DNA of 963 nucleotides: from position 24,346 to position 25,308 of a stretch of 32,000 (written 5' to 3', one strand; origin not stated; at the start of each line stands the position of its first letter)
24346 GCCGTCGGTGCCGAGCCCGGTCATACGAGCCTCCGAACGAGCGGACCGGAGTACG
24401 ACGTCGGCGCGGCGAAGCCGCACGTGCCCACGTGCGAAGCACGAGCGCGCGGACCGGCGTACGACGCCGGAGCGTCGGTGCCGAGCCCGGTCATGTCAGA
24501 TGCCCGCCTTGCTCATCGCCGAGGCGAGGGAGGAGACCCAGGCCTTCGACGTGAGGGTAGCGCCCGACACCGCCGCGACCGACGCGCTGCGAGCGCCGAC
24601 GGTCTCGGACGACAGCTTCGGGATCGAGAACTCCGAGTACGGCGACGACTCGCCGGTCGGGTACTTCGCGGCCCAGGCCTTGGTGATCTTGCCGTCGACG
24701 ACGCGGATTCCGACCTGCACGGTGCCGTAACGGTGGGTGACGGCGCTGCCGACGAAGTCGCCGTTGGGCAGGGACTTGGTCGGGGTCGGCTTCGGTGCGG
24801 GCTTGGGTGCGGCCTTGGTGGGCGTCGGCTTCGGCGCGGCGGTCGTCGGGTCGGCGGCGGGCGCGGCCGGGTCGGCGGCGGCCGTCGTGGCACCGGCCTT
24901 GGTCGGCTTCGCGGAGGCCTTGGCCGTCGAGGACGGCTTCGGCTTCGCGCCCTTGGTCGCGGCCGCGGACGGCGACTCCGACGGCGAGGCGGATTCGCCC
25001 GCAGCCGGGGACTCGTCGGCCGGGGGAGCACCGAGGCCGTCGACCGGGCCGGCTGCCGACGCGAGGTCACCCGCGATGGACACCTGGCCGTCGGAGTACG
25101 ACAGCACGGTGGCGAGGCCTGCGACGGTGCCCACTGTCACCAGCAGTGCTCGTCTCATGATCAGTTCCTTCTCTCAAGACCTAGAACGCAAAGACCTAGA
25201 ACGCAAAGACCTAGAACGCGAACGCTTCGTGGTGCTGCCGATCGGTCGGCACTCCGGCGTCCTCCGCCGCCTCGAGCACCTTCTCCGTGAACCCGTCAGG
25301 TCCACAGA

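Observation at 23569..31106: NOX-type transmembrane reductase operon with three FMN_bind proteins and ApbE: candidate flavin-based trans-envelope electron conduit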

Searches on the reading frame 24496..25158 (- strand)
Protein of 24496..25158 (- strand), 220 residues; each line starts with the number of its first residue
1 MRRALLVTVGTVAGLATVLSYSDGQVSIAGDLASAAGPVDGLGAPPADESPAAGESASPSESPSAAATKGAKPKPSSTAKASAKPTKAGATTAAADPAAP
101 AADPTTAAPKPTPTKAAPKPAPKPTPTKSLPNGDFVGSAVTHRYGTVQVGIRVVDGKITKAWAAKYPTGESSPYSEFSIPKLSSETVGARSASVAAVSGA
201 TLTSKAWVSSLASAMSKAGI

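Call 3: search_protein_families(library=pfam, proteins=[window:24496-25158:-], max_evalue=0.01)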
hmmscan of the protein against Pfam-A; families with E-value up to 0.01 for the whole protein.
window:24496-25158:- (220 aa): 1 family
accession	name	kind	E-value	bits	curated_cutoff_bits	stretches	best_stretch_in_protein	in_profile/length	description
PF04205.19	FMN_bind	-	1.3e-05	26.1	22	1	145-215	4-76/77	FMN-binding domain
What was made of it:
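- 24496..25158 (-): P4: a 220-aa membrane-tethered flavoprotein. It has a conserved N-terminal anchor (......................), a linker of about 110 aa rich in Ala, Pro, Ser, Thr and Lys, and an FMN_bind domain. The acceptor is Thr201, in motif SGAT. Pfam FMN_bind scores 26.1 bits, above the cut-off (call 3).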

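Call 4: search_protein_families(library=ncbifam, proteins=[window:24496-25158:-], max_evalue=0.01)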
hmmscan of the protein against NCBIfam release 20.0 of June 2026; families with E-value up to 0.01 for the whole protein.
window:24496-25158:- (220 aa): 0 families

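Call 79: search_solved_structures(query=window:24496-25158:-, max_evalue=1, show_alignments=2)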
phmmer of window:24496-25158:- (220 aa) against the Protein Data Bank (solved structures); distinct sequences matched with E-value up to 1: 4.
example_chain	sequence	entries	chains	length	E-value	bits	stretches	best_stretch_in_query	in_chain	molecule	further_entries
8p2a_A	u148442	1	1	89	6.2e-13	52.3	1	137-218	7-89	FMN-binding domain-containing protein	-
9wg7_12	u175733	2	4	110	0.052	16.7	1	80-138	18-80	ApcG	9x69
2lnz_A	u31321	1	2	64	0.24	14.5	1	102-163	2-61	Ubiquitin-like protein MDY2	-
9s1l_E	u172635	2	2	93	0.58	13.3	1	91-124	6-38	Photosystem I reaction center subunit IV A (PsaE1) | Photosystem I reaction center subunit IV B (PsaE2)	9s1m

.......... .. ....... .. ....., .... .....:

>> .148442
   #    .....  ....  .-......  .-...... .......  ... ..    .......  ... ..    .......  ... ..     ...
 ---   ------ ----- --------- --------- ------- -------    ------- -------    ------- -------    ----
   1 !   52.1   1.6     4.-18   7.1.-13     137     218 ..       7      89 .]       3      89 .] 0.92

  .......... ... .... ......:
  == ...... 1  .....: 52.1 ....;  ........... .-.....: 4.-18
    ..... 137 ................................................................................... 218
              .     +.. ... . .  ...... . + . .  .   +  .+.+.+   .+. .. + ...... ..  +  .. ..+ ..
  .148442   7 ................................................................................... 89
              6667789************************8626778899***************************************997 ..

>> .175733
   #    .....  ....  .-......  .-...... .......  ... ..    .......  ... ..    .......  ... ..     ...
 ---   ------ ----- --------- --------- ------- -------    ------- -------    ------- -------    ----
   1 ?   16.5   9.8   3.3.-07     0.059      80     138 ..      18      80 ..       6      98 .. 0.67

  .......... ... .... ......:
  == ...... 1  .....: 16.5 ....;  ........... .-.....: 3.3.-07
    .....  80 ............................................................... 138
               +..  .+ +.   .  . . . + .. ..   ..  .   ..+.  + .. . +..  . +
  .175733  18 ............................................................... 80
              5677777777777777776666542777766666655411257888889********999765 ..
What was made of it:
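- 24496..25158 (-): It matches 8p2a at E 6e-13 with the acceptor Thr aligned (call 79).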
